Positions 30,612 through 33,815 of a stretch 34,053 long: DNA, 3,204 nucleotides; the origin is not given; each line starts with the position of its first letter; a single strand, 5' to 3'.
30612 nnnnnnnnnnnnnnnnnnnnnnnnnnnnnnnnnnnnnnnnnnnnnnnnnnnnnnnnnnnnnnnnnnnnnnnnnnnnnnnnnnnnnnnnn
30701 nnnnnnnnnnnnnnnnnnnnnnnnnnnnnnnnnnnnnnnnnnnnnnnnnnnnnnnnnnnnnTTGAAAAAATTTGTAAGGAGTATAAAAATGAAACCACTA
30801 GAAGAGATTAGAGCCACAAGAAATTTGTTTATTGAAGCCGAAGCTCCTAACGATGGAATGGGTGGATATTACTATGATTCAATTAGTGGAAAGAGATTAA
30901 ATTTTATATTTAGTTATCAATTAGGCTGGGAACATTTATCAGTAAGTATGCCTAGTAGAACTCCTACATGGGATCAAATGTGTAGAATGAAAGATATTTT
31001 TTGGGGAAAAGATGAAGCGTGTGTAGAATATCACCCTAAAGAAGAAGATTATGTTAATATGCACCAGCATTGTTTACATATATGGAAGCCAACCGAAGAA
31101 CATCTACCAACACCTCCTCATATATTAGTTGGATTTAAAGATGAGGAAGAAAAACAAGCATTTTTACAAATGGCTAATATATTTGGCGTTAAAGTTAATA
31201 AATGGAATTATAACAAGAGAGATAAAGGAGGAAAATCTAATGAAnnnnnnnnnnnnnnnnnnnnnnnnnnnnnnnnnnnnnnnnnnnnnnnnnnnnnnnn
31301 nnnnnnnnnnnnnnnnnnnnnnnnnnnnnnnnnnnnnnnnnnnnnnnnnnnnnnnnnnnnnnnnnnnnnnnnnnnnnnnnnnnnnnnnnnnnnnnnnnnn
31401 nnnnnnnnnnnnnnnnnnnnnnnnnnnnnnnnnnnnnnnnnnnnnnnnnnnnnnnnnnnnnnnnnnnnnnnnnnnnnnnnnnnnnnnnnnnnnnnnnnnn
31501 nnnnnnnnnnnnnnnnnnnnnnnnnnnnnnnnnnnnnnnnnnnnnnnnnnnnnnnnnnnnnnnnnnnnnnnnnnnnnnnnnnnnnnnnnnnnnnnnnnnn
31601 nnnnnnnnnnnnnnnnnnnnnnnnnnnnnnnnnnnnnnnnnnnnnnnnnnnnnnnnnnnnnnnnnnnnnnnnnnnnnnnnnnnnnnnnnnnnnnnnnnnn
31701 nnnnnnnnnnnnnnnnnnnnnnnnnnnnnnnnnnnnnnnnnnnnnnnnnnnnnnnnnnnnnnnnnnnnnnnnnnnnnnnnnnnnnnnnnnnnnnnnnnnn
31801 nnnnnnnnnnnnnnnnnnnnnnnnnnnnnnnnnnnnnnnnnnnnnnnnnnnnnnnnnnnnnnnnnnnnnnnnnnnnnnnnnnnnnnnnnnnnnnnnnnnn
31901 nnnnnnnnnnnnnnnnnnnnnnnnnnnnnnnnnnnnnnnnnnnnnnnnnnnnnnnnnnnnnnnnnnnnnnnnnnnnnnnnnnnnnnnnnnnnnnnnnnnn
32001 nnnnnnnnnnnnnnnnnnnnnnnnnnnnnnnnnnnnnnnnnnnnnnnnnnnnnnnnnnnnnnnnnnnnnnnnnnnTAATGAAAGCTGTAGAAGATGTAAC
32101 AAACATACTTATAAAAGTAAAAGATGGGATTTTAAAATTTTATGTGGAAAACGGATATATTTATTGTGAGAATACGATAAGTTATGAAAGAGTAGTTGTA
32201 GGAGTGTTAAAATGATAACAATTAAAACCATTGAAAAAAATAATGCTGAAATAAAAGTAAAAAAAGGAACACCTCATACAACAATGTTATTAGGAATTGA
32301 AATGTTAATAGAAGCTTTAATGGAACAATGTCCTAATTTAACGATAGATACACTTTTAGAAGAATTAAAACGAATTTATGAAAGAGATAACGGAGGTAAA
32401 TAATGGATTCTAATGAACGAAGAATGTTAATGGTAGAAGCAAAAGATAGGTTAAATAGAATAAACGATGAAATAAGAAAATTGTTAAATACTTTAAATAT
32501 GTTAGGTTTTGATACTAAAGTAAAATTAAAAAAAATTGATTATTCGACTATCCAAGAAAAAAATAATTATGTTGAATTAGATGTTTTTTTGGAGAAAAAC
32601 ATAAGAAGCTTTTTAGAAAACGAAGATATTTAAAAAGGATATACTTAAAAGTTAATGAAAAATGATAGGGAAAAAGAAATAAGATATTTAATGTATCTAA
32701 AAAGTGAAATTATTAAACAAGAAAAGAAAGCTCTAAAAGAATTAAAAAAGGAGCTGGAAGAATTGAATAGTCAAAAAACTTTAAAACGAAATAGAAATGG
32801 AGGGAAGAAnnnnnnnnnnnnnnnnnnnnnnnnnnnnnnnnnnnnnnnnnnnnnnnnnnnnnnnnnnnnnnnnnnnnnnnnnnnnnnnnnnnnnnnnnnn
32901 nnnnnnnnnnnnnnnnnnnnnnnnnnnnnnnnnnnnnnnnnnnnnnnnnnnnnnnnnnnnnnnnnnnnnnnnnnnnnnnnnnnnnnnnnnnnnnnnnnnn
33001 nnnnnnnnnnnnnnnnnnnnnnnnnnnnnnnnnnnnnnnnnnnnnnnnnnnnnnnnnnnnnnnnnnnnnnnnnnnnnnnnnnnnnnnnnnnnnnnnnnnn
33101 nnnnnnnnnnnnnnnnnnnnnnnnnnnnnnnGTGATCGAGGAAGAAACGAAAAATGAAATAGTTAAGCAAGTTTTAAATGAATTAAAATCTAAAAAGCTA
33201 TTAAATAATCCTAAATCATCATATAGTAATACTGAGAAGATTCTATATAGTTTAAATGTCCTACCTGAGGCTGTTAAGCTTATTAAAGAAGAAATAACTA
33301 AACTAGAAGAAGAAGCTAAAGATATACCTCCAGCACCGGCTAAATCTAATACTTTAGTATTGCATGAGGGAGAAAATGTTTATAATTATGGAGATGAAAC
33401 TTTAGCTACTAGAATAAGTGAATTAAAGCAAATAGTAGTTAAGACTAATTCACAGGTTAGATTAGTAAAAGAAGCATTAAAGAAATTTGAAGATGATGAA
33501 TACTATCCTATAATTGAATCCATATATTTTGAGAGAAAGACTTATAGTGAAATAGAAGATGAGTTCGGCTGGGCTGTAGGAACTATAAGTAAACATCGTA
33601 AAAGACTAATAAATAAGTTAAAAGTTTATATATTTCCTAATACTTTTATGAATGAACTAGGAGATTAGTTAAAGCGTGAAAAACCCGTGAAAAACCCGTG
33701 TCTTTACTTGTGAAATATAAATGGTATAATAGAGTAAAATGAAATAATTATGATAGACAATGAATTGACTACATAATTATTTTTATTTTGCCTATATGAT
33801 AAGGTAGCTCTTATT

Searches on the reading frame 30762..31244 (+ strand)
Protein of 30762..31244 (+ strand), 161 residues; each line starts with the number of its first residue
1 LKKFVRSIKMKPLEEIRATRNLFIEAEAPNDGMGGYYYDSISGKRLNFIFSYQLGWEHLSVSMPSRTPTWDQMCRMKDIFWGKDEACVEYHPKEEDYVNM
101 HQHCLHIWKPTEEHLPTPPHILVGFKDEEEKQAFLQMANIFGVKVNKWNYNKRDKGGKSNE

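Call 64: search_protein_families(library=pfam, proteins=[window:30762-31244:+], max_evalue=0.01)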
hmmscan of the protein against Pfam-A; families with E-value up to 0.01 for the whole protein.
window:30762-31244:+ (161 aa): 1 family
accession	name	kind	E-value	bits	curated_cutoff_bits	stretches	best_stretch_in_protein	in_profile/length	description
PF24746.1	DUF7694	-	1e-27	96.2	27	1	49-112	2-66/66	Domain of unknown function (DUF7694)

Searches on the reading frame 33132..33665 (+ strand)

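Call 64: search_protein_families(library=pfam, proteins=[window:33132-33665:+], max_evalue=0.01)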
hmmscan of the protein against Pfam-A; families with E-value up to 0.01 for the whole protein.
window:33132-33665:+ (178 aa): 1 family
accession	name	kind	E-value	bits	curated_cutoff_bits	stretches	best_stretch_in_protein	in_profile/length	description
PF04545.22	Sigma70_r4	-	0.01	15.8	24.1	0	127-164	12-49/50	Sigma-70, region 4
